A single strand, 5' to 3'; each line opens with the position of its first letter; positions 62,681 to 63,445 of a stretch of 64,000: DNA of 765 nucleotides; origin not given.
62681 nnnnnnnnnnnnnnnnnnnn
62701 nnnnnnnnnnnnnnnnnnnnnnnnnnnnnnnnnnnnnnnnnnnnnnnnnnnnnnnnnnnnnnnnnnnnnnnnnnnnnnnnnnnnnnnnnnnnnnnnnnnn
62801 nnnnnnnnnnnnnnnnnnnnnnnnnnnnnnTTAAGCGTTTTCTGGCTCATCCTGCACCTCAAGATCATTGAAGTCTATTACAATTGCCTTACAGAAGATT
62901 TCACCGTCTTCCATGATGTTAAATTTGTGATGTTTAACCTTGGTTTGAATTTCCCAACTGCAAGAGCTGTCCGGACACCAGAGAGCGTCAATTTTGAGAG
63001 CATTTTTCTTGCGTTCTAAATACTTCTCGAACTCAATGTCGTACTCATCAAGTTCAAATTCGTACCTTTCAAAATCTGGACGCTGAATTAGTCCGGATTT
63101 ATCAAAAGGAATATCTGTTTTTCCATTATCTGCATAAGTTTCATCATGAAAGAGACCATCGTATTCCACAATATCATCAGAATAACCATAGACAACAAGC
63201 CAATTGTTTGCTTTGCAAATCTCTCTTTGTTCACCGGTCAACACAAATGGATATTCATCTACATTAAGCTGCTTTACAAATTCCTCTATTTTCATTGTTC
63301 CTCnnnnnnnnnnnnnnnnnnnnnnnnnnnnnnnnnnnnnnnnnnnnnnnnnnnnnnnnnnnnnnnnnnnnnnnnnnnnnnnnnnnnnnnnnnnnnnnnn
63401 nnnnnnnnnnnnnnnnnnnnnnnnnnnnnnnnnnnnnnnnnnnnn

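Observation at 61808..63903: Early-like cassette with an extremely acidic 154-aa protein and a small zinc-finger protein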

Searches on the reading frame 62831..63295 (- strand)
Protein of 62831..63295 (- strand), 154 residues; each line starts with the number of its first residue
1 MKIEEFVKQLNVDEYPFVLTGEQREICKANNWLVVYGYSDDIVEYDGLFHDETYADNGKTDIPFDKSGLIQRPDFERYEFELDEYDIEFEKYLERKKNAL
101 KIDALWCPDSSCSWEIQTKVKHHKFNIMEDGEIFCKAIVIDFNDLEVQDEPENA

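Call 4: search_protein_families(library=pfam, proteins=[window:62831-63295:-], max_evalue=0.1)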
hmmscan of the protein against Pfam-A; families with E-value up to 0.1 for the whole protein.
window:62831-63295:- (154 aa): 0 families

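Call 5: search_protein_families(library=phrogs, proteins=[window:62831-63295:-], max_evalue=0.1)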
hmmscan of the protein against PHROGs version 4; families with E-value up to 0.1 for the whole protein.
window:62831-63295:- (154 aa): 2 families
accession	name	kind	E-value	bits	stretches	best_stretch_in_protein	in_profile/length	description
phrog_25176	-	unknown function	2.6e-20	73.8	1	1-145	2-133/138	-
phrog_10666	-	unknown function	0.0022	19.2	1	31-55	4-28/104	-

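Call 6: search_protein_families(library=ncbifam, proteins=[window:62831-63295:-], max_evalue=0.1)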
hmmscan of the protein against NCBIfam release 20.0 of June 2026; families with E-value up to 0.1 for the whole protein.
window:62831-63295:- (154 aa): 0 families

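Call 8: find_homologous_proteins(query=window:62831-63295:-)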
Query window:62831-63295:- (154 aa): 1 proteins with E <= 0.001 among 4 candidates.
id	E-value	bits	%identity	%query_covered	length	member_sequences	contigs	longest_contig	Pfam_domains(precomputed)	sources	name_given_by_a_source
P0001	1.9e-100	352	100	100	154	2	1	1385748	-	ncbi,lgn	-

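Call 11: search_dna_similar(query=window:62831-63295:-, collection=phages, mode=protein, max_evalue=0.01)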
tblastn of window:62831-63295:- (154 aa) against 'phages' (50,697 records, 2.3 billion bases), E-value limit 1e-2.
Records with a match: 2; places in all: 2; records where one place covers at least 80% of the query: 2.
Best place of each record, by identity: <60% 2.
By first word of the organism name: Aeromonas 1; Bacteriophage 1.
By host as written in the record: Aeromonas hydrophila 1; - 1.
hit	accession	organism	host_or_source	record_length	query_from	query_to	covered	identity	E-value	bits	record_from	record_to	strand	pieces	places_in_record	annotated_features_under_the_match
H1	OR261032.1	Aeromonas phage ST4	Aeromonas hydrophila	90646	9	147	90%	35.3%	3e-18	86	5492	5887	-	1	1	hypothetical protein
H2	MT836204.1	Bacteriophage sp.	human fecal samples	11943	1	139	90%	30.8%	9e-9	59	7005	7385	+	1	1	record has no annotation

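Call 12: find_encoding_contigs(protein=P0001, flank=10000)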
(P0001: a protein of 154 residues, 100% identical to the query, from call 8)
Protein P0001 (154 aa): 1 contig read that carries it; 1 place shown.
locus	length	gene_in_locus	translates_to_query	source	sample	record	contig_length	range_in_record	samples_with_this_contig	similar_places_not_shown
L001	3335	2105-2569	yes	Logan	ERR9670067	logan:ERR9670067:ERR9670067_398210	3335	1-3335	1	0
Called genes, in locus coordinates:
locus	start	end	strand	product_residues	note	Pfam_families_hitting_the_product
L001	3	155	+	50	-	?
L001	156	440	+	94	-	PF21779:DUF6874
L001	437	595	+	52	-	-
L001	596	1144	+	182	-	-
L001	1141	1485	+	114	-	-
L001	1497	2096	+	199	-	PF11363:DUF3164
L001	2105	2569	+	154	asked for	-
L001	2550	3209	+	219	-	PF09524:Phg_2220_C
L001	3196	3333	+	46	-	?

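Call 13: get_annotated_region(hit=H1, flank=6000)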
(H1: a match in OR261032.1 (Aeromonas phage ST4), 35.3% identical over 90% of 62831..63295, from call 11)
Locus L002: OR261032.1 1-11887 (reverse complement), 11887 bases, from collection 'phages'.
description: Aeromonas phage ST4, complete genome.
organism: Aeromonas phage ST4 (NCBI taxid 3065692)
taxonomy: Viruses; Duplodnaviria; Heunggongvirae; Uroviricota; Caudoviricetes
host: Aeromonas hydrophila; source: underground sewage; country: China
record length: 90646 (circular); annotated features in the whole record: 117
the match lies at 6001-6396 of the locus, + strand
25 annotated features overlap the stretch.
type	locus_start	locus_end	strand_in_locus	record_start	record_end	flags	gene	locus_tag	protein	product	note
CDS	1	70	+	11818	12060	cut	-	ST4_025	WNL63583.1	hypothetical protein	-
CDS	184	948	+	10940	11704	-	-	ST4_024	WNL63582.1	hypothetical protein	-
CDS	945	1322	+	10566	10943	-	-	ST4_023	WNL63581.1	hypothetical protein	-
CDS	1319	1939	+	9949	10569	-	-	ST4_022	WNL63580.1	DNA methyltransferase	-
CDS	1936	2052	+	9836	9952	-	-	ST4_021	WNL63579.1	hypothetical protein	-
CDS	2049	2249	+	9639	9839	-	-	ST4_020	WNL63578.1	hypothetical protein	-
CDS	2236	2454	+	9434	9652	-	-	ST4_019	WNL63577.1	hypothetical protein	-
CDS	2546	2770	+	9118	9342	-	-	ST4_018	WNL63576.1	hypothetical protein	-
CDS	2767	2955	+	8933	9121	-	-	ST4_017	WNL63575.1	hypothetical protein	-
CDS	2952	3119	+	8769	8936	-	-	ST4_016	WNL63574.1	hypothetical protein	-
CDS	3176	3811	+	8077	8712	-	-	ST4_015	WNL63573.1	hypothetical protein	-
CDS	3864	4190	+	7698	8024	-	-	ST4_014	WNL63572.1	hypothetical protein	-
CDS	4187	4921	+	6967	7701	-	-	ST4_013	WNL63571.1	serine/threonine protein phosphatase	-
CDS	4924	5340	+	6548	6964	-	-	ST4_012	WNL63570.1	hypothetical protein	-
CDS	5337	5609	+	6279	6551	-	-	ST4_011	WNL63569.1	hypothetical protein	-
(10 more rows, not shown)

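Call 16: search_solved_structures(query=window:62831-63295:-, max_evalue=10)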
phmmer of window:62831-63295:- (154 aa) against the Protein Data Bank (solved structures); distinct sequences matched with E-value up to 10: 1.
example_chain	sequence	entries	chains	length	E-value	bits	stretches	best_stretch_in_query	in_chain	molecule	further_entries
1nj1_A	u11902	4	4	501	0.5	13.6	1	75-135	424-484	Proline-tRNA Synthetase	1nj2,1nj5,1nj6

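Call 17: search_protein_families(library=padloc, proteins=[window:62831-63295:-], max_evalue=1)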
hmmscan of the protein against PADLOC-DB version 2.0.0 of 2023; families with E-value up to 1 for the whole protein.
window:62831-63295:- (154 aa): 0 families

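Call 19: search_protein_representatives(protein=window:62831-63295:-)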
Query: 154 residues. Proteins with E-value up to 0.001 (for the whole library): 1488; up to 1e-10: 424; up to 1e-30: 2. The best 150 are listed.
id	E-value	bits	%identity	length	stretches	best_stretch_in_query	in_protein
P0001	6.0e-101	351.5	100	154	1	1-154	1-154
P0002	3.7e-31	124.6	45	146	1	2-141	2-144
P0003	3.2e-23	98.8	40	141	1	6-145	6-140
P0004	5.9e-23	98.0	38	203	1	3-144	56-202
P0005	1.6e-22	96.6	39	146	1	1-143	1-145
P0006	5.3e-22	94.9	40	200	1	4-146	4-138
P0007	8.4e-22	94.2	38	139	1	2-143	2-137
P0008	1.8e-21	93.2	41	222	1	3-143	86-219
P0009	6.7e-21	91.3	50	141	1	25-142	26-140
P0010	3.0e-20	89.2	38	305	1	4-146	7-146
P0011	3.1e-20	89.1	43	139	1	3-143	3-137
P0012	6.8e-20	88.0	42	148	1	1-146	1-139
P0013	1.5e-19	86.9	48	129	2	3-68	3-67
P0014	2.3e-19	86.3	40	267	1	5-146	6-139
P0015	2.4e-19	86.2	39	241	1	5-145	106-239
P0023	3.7e-18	82.4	35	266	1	3-151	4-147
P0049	1.3e-16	77.3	43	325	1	20-145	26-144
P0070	1.1e-15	74.4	38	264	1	19-145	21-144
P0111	1.1e-14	71.1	35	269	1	4-150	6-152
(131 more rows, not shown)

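Call 23: search_protein_families(library=pfam, proteins=[P0004, P0006, P0008, P0010, P0014, P0015, P0023, P0049, P0070, P0111], max_evalue=0.01)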
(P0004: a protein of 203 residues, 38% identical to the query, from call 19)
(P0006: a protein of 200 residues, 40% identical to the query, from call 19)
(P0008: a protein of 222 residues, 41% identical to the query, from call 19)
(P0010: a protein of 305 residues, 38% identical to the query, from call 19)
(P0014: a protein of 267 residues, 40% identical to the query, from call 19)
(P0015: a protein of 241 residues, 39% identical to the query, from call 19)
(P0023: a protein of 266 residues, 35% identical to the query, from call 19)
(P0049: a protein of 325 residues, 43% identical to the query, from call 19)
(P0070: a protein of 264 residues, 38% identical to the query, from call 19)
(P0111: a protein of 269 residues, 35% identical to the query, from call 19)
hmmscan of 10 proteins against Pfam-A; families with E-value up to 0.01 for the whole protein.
P0004 (203 aa): 0 families

P0006 (200 aa): 0 families

P0008 (222 aa): 0 families

P0010 (305 aa): 0 families

P0014 (267 aa): 0 families

P0015 (241 aa): 0 families

P0023 (266 aa): 0 families

P0049 (325 aa): 0 families

P0070 (264 aa): 0 families

P0111 (269 aa): 1 family
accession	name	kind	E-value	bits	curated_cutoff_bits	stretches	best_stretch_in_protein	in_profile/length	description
PF04447.17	dATP-dGTP_PPHyd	-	1.4e-08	35.3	23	1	220-263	41-84/97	dATP/dGTP pyrophosphohydrolase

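Call 32: predict_structure(alignment_id=A1)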
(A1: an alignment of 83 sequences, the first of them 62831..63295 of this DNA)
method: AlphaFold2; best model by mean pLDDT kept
length: 154 residues; sequences in the alignment: 83
mean_pLDDT: 95.0   pTM: 0.88
mean pLDDT of the five models: 95.0, 93.7, 93.5, 93.3, 93.2
residues with pLDDT >= 90: 137; 70-90: 13; 50-70: 3; < 50: 1
segments of 3 or more residues with pLDDT < 50: none
pLDDT, mean of each block of 10 residues (from residue 1): 97 93 98 97 98 91 97 96 97 97 95 97 97 97 89 61
secondary structure, 60 per line:
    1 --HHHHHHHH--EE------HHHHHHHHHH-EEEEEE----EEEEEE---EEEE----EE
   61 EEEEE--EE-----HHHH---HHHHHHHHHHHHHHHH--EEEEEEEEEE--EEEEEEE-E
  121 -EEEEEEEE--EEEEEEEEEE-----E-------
elements in order: H3-10 H21-30 E32-37 E42-47 E51-54 E59-65 H75-78 H82-97 E100-109 E112-118 E122-129 E132-141

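Call 42: fold_search(model_id=the predicted structure, library=viral)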
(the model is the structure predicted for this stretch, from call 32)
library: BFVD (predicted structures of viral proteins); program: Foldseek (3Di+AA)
matches with E <= 10: 146; with E <= 0.001: 0
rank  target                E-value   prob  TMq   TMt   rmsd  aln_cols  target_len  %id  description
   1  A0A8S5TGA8            6.3e-02  0.60  0.35  0.26   9.4       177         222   12  Uncharacterized protein [Siphoviridae sp. ctbgC51]
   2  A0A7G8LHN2            7.6e-02  0.84  0.34  0.48   7.1       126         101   14  Uncharacterized protein [Mycobacterium phage Aziz]
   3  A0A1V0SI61            3.7e-01  0.04  0.15  0.09  19.4       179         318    8  Proliferating cell nuclear antigen [Klosneuvirus KNV1]
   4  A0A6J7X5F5            5.9e-01  0.03  0.14  0.14  17.2       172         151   12  Uncharacterized protein [uncultured Caudovirales phage]
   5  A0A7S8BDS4            7.0e-01  0.06  0.19  0.12  16.2       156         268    7  Proliferating cell nuclear antigen [Medusavirus stheno T3]
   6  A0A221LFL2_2          8.4e-01  0.02  0.15  0.04  16.5       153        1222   12  Genome polyprotein [Lothians earthworm picorna-like virus 1]
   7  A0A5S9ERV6            8.9e-01  0.06  0.20  0.13  17.8       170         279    9  Uncharacterized protein [Tenacibaculum phage PTm1]
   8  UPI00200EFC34         9.4e-01  0.06  0.13  0.19  15.5       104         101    7  (no name look-up for this kind of identifier)
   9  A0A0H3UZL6            1.1e+00  0.02  0.14  0.12  16.1       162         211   12  (no name in the UniProt tables at hand)
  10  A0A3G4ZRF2            1.2e+00  0.02  0.14  0.08  19.5       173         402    7  Proliferating cell nuclear antigen [Terrestrivirus sp.]
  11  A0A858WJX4            1.3e+00  0.04  0.19  0.19  14.6       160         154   10  Uncharacterized protein [Xanthomonas phage FoX4]
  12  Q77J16                1.4e+00  0.08  0.24  0.15  12.6       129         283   12  Wsv339 [White spot syndrome virus (isolate Shrimp/China/Tongan/1996)]
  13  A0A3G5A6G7            1.5e+00  0.01  0.13  0.08  19.5       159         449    7  Proliferating cell nuclear antigen [Homavirus sp.]
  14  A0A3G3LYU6            1.6e+00  0.03  0.15  0.19  12.8       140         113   13  Uncharacterized protein [Brevibacterium phage Cantare]
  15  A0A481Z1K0            1.6e+00  0.03  0.18  0.16  14.4       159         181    8  Uncharacterized protein [Mimivirus LCMiAC02]
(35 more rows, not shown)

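Call 46: list_cluster_members(proteins=[window:62831-63295:-, window:61983-62204:-, window:61808-62005:-, window:62191-62868:-, window:63304-63903:-])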
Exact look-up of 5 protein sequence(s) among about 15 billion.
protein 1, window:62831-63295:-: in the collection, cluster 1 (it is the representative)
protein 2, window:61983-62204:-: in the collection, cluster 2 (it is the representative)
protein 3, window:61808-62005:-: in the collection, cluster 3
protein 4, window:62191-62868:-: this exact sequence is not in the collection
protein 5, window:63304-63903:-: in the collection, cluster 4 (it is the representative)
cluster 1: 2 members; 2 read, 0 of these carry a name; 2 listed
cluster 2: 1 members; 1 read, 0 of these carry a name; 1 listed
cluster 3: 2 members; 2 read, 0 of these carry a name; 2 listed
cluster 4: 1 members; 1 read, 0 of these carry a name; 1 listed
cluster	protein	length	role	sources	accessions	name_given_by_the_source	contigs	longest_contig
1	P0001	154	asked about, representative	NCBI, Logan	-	-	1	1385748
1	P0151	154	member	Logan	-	-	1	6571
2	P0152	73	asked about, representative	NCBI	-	-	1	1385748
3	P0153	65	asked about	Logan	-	-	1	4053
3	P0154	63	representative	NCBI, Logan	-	-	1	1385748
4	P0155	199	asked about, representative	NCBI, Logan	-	-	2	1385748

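Call 47: find_homologous_proteins(query=A1, max_evalue=1e-10)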
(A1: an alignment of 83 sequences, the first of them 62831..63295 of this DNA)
Query A1 (83 sequences) (154 aa, profile of the alignment): 1849 proteins with E <= 1e-10 among 3130 candidates; the best 120 are listed.
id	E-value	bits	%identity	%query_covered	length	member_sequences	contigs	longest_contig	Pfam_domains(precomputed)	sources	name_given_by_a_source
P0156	8.3e-54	199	39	95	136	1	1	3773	-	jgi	-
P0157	2.0e-53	198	36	96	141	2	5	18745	-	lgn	-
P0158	2.3e-53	198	34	94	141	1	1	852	-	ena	-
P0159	2.4e-53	198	34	94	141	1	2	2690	-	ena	-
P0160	2.5e-53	198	34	94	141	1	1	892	-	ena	-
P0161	2.7e-53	198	34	96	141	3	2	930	-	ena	-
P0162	2.8e-53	198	33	94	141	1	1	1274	-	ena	-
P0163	3.9e-53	197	33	94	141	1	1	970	-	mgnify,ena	mgnify:FL=1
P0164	4.2e-53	197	33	94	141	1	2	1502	-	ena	-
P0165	4.5e-53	197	33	94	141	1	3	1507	-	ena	-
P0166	5.5e-53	197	33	94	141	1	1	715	-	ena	-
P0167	5.5e-53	197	32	94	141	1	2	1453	-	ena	-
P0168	6.6e-53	196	33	94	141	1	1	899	-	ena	-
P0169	7.7e-53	196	41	90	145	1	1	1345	-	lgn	-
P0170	7.9e-53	196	32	94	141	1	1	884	-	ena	-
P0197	5.8e-51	190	37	94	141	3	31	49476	-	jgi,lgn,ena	jgi:hypothetical protein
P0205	7.6e-51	190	39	94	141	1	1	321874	-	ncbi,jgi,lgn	-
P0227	5.7e-50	187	34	94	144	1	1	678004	-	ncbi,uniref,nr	ncbi:hypothetical protein J2801_003638 [Paraburkholderia phenoliruptrix]|uniref:hypothetical protein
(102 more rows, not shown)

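Call 48: search_dna_similar(query=window:62831-63295:-, collection=plasmids, mode=protein, max_evalue=0.001, max_rows=30)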
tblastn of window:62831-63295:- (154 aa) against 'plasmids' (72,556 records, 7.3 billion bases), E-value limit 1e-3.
Records with a match: 2; places in all: 2; records where one place covers at least 80% of the query: 2.
Best place of each record, by identity: <60% 2.
By first word of the organism name: Pseudomonas 1; Alkaliphilus 1.
By predicted mobility (MOB-suite, as given by PLSDB): non-mobilizable 2.
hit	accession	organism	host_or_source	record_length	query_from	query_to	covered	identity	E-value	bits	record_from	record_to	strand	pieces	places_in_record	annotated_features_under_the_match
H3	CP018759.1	Pseudomonas psychrotolerans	-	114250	1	145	94%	31.0%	3e-11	67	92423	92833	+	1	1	hypothetical protein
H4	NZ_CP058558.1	Alkaliphilus sp. B6464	-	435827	1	146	95%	30.1%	2e-12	71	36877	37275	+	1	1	hypothetical protein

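Call 49: search_dna_similar(query=P0227, collection=phages, mode=protein, max_evalue=0.001, max_rows=40)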
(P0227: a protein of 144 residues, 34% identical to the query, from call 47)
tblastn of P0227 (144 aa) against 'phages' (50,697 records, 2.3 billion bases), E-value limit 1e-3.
Records with a match: 2; places in all: 2; records where one place covers at least 80% of the query: 2.
Best place of each record, by identity: 60-80% 1; <60% 1.
By first word of the organism name: Aeromonas 1; Bacteriophage 1.
By host as written in the record: Aeromonas hydrophila 1; - 1.
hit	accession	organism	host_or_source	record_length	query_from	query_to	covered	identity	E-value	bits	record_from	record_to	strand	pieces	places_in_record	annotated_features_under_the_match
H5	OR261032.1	Aeromonas phage ST4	Aeromonas hydrophila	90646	2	138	95%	68.1%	1e-53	186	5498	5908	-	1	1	hypothetical protein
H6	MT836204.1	Bacteriophage sp.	human fecal samples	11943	1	143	99%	42.7%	3e-21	94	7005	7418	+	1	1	record has no annotation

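Call 50: find_encoding_contigs(protein=P0227, flank=8000, max_places=2)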
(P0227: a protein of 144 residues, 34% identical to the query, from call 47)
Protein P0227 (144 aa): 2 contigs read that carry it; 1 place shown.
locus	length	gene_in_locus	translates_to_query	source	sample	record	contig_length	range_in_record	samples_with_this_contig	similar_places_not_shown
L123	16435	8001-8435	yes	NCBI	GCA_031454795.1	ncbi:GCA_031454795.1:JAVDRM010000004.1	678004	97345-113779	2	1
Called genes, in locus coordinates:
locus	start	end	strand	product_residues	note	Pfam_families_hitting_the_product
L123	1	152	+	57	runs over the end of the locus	-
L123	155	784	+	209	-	-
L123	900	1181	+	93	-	-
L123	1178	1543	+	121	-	-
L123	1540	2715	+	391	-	-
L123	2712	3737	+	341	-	PF03837:RecT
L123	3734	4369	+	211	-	PF09588:YqaJ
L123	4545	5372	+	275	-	PF02086:MethyltransfD12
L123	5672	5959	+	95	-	PF03819:MazG (weak)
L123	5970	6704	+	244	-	-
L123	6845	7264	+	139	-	-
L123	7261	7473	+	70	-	-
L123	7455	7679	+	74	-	-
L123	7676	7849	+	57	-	-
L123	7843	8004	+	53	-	-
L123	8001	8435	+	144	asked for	-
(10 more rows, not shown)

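Call 51: find_encoding_contigs(protein=P0205, flank=8000, max_places=2)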
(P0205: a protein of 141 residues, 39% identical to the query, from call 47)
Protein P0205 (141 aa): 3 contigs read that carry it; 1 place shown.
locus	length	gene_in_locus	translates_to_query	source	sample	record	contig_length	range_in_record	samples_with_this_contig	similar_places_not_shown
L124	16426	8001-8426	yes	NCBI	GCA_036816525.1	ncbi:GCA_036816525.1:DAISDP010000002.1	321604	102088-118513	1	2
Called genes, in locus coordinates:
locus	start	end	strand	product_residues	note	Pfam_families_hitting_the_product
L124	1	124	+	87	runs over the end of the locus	-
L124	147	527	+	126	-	PF13936:HTH_38 (weak)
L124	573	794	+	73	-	-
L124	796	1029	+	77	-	PF04448:DUF551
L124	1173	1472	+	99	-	-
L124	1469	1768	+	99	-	-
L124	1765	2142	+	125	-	-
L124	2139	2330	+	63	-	-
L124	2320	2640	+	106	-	-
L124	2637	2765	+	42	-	-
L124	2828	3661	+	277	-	PF12705:PDDEXK_1 (faint), PF12684:DUF3799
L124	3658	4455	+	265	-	PF03837:RecT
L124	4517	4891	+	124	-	-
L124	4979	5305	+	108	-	-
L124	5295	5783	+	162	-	PF13392:HNH_3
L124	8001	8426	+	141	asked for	-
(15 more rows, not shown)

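Call 52: find_encoding_contigs(protein=P0197, flank=8000, max_places=3)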
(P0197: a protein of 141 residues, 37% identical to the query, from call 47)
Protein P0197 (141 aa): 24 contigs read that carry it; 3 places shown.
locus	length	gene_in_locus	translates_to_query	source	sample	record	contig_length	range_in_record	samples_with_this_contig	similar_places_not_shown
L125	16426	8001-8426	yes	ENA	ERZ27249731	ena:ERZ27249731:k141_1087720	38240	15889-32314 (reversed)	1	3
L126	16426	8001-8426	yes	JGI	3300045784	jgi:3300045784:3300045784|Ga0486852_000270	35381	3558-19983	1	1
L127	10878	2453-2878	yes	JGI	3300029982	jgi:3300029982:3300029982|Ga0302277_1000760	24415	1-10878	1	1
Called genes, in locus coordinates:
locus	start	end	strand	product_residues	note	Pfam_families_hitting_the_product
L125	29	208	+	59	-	-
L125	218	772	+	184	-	-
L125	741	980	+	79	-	-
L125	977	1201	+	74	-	-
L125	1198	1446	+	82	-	-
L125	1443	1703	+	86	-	-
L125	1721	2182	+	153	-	PF18143:HAD_SAK_2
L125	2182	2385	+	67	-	-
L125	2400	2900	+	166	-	-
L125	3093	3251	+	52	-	-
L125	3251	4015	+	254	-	-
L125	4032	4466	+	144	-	PF00436:SSB, PF01336:tRNA_anti-codon (weak)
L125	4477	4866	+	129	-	-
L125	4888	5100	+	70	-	-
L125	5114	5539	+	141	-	-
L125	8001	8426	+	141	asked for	-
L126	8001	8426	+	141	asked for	-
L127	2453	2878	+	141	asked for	-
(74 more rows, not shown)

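Call 53: find_encoding_contigs(protein=P0151, flank=10000, max_places=3)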
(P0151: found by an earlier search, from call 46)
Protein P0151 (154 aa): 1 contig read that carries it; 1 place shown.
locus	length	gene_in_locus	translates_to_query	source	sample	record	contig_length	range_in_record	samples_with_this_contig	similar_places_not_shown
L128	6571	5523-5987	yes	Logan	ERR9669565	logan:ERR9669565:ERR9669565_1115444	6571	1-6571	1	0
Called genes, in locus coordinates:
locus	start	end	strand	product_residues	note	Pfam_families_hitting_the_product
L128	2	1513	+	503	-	?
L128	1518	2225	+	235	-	PF05621:TniB (weak), PF13191:AAA_16 (faint), PF13401:AAA_22, PF00004:AAA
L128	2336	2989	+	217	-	-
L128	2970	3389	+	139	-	-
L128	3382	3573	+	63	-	-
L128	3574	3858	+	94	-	PF21779:DUF6874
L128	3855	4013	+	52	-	-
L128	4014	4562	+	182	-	-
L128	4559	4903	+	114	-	-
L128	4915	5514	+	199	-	PF11363:DUF3164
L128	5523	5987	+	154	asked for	-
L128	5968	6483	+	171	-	PF09524:Phg_2220_C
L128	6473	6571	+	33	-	?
